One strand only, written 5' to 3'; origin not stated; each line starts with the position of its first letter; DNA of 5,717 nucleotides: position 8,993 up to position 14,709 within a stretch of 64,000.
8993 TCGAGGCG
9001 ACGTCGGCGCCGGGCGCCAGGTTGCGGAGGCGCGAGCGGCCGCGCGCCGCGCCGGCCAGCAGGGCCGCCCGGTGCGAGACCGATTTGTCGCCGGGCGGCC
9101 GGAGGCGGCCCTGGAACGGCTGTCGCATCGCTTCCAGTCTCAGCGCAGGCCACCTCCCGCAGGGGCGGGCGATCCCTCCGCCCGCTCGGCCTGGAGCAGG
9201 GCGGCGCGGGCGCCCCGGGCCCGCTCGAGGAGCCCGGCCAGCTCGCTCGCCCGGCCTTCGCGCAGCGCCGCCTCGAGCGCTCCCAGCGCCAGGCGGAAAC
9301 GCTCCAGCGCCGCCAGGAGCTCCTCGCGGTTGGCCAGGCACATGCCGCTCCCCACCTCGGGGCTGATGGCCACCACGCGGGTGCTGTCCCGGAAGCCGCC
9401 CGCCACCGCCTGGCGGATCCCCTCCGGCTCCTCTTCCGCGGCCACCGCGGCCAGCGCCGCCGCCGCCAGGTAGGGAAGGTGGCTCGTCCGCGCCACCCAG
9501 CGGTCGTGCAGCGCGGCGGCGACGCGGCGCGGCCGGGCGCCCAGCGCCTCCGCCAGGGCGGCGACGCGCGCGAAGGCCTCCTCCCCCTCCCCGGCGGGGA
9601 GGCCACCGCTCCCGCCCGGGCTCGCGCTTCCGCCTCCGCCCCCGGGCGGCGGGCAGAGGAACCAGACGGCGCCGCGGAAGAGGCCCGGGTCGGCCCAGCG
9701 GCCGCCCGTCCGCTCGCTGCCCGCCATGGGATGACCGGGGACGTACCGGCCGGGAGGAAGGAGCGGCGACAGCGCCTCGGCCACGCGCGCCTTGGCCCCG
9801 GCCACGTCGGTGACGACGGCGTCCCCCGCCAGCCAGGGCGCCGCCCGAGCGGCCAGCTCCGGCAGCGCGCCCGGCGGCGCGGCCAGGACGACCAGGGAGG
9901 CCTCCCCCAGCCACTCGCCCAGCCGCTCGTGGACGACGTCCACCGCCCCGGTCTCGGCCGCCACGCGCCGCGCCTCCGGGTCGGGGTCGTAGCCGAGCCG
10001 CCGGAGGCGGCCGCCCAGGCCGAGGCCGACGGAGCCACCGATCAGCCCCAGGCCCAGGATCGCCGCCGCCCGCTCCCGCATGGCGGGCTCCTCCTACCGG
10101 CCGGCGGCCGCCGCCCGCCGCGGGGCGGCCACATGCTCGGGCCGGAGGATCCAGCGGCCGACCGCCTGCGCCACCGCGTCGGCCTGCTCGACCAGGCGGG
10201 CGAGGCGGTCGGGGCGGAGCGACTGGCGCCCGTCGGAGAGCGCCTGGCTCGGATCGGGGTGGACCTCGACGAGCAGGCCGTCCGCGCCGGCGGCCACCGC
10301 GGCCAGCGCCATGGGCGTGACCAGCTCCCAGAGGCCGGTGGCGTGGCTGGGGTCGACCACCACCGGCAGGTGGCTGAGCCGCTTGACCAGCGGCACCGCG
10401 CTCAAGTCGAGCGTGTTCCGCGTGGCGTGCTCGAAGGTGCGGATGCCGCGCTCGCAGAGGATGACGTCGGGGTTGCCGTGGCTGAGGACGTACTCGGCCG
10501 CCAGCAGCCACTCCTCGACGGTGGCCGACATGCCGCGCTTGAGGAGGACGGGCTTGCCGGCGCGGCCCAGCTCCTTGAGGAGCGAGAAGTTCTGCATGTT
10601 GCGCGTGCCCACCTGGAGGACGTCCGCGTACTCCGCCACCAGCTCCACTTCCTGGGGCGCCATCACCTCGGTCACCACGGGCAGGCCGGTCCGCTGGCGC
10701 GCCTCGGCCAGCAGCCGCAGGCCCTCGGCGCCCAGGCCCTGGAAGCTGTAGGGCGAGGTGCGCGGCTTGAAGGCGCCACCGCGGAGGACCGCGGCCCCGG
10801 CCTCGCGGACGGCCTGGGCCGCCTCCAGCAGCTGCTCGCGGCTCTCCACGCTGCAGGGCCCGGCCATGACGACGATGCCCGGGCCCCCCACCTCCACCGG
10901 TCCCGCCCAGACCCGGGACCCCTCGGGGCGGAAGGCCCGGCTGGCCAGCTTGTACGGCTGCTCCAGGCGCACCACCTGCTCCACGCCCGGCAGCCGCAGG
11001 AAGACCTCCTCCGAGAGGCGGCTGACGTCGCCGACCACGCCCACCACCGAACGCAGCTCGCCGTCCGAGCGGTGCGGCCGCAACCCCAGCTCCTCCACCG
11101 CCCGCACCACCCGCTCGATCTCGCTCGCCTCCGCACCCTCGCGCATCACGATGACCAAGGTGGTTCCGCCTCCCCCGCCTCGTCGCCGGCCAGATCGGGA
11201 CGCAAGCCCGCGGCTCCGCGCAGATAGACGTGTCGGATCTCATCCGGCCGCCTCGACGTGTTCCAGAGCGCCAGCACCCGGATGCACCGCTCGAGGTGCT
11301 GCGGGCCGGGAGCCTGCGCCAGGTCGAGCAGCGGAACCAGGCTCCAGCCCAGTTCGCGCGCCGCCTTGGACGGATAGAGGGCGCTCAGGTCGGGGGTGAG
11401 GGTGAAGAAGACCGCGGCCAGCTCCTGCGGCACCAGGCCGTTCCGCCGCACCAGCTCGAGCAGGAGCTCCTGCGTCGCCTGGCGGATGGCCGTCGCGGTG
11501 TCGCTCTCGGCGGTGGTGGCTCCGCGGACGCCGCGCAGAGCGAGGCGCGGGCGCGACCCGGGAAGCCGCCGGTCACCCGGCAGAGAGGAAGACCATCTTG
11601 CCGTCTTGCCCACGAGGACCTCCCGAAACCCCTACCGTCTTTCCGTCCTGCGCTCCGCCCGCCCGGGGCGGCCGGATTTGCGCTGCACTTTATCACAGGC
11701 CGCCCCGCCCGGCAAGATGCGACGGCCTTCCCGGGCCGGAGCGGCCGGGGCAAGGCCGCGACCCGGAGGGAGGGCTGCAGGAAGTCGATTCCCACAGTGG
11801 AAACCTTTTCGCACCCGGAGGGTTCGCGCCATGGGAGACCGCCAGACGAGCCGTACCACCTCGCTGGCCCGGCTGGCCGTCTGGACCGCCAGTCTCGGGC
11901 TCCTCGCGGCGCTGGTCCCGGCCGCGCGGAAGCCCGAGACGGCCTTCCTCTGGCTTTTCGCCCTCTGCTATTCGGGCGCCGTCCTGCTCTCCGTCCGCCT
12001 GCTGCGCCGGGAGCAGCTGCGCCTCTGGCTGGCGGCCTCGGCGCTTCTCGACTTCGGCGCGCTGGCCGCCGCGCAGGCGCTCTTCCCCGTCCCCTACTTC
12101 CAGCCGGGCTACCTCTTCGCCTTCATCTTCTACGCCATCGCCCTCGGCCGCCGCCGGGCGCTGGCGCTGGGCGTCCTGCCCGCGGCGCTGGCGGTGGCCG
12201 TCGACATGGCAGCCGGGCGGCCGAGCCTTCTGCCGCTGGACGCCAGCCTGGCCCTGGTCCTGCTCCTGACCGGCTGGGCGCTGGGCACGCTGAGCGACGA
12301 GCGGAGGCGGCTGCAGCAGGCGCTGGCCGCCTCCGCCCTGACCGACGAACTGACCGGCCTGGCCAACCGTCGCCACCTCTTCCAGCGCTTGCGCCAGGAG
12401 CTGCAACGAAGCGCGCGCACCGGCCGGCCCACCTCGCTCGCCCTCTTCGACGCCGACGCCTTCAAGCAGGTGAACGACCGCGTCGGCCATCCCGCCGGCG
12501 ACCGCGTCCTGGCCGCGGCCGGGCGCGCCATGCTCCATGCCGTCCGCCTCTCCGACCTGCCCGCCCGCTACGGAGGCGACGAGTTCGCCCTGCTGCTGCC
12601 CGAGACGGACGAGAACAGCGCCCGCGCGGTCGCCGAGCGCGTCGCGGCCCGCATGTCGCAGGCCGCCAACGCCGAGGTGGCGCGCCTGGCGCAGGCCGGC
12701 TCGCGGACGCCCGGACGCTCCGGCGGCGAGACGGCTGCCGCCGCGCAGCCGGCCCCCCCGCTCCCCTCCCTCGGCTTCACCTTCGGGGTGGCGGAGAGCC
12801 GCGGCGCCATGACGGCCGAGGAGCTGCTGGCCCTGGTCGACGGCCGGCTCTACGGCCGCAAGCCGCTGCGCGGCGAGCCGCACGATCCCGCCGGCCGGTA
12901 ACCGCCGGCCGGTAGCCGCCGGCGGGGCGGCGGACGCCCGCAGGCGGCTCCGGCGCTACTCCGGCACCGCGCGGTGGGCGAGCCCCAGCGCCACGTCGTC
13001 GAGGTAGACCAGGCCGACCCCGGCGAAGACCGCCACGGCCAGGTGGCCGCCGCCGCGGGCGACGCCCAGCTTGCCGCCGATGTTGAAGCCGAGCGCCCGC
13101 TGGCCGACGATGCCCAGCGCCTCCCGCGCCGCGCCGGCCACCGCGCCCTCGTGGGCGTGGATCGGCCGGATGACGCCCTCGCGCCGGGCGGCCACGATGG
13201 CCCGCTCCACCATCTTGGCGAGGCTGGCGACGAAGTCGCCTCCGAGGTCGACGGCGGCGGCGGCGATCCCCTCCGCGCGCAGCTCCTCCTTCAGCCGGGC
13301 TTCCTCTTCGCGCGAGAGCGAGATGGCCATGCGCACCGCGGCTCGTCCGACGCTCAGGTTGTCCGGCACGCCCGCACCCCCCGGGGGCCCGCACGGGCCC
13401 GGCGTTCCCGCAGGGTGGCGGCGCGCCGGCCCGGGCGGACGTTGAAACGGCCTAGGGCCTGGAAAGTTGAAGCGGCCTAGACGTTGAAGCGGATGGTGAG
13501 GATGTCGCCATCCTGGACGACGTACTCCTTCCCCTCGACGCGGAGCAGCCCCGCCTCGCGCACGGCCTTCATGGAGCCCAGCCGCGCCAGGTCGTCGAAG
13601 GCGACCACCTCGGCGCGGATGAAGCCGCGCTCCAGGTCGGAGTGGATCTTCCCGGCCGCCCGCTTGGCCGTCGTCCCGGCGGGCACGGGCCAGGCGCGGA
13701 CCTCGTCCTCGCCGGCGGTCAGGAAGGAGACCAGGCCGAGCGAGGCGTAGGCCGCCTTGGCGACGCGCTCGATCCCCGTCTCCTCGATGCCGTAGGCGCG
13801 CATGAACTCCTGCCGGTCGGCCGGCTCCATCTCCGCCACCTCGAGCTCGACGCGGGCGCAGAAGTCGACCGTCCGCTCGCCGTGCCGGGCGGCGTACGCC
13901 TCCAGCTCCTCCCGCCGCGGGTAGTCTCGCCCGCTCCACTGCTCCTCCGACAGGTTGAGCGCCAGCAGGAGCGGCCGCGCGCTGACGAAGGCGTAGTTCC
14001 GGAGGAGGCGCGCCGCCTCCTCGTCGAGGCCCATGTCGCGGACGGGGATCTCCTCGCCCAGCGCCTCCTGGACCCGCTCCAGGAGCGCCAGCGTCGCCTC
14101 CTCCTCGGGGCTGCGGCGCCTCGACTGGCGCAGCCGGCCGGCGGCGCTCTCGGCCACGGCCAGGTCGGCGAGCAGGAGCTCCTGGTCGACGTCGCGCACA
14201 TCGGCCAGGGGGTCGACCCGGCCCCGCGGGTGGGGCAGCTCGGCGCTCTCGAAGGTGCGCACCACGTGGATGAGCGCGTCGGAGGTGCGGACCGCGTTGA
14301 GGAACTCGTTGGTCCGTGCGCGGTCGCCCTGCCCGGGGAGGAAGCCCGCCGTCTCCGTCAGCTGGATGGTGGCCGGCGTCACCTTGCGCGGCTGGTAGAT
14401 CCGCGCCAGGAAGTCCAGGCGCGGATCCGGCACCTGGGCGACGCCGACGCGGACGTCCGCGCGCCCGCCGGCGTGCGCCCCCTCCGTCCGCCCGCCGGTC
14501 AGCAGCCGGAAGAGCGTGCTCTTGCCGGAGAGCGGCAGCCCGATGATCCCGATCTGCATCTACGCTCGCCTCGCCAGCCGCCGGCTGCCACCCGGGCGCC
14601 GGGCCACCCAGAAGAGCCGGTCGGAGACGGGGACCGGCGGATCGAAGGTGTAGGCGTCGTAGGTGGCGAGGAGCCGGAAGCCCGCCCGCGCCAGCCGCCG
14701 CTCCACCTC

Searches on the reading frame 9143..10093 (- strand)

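Call 47: search_protein_families(library=pfam, proteins=[window:9143-10093:-], max_evalue=0.00001)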
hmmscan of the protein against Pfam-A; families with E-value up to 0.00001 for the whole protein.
window:9143-10093:- (317 aa): 2 families
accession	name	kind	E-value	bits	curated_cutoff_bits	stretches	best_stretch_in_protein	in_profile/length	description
PF02153.23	PDH_N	-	1.6e-21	76.9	26.5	1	33-148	15-129/154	Prephenate dehydrogenase, nucleotide-binding domain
PF20463.3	PDH_C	-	3.5e-16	59.8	22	1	194-289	3-100/102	Prephenate dehydrogenase, dimerization domain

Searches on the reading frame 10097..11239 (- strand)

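Call 47: search_protein_families(library=pfam, proteins=[window:10097-11239:-], max_evalue=0.00001)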
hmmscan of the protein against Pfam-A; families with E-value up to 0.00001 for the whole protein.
window:10097-11239:- (381 aa): 3 families
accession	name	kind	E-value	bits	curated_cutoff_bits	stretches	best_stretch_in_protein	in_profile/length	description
PF00793.26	DAHP_synth_1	-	1.1e-80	270.9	25.5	1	121-353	17-261/270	DAHP synthetase I family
PF18152.6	DAHP_snth_FXD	-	8.6e-19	67.6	27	1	29-92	2-65/67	DAHP synthase ferredoxin-like domain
PF03102.20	NeuB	-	5.2e-10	39.6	22.1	1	170-362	54-238/241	NeuB family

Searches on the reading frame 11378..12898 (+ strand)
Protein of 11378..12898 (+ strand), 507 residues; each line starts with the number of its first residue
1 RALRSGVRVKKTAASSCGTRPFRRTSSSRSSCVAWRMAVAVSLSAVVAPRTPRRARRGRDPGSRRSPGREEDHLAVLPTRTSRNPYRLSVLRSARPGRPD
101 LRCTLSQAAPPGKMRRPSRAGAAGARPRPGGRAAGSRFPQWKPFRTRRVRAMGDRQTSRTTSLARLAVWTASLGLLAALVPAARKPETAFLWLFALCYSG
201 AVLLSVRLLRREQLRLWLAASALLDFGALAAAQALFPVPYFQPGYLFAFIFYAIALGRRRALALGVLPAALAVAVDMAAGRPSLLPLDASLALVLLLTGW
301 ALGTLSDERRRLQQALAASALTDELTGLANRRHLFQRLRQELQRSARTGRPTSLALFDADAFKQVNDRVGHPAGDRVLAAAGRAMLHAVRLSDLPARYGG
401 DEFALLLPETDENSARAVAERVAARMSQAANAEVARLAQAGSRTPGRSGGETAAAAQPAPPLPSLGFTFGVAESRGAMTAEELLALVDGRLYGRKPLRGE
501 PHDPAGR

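Call 47: search_protein_families(library=pfam, proteins=[window:11378-12898:+], max_evalue=0.00001)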
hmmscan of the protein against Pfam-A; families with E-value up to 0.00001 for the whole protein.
window:11378-12898:+ (507 aa): 1 family
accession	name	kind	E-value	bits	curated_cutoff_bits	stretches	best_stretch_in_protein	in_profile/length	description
PF00990.26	GGDEF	-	6.1e-34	117.5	23.8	1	320-431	1-112/161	Diguanylate cyclase, GGDEF domain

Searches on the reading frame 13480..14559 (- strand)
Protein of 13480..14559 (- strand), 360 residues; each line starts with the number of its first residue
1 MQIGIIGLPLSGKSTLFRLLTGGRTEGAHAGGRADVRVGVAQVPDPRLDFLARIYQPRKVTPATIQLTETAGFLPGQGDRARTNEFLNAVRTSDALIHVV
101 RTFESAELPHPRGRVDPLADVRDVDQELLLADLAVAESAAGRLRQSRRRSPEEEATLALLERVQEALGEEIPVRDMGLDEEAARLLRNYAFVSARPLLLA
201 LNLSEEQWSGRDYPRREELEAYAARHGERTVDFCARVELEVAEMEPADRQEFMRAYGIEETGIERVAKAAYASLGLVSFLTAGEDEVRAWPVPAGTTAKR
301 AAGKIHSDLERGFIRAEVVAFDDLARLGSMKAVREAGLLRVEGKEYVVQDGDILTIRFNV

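Call 47: search_protein_families(library=pfam, proteins=[window:13480-14559:-], max_evalue=0.00001)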
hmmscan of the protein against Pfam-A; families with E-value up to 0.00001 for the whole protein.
window:13480-14559:- (360 aa): 2 families
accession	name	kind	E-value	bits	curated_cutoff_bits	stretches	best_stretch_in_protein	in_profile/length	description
PF06071.19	YchF-GTPase_C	-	1.4e-35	121.7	27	1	276-359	1-84/84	Protein of unknown function (DUF933)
PF01926.29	MMR_HSR1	-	5.6e-07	30.1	21.9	1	2-103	1-85/113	50S ribosome-binding GTPase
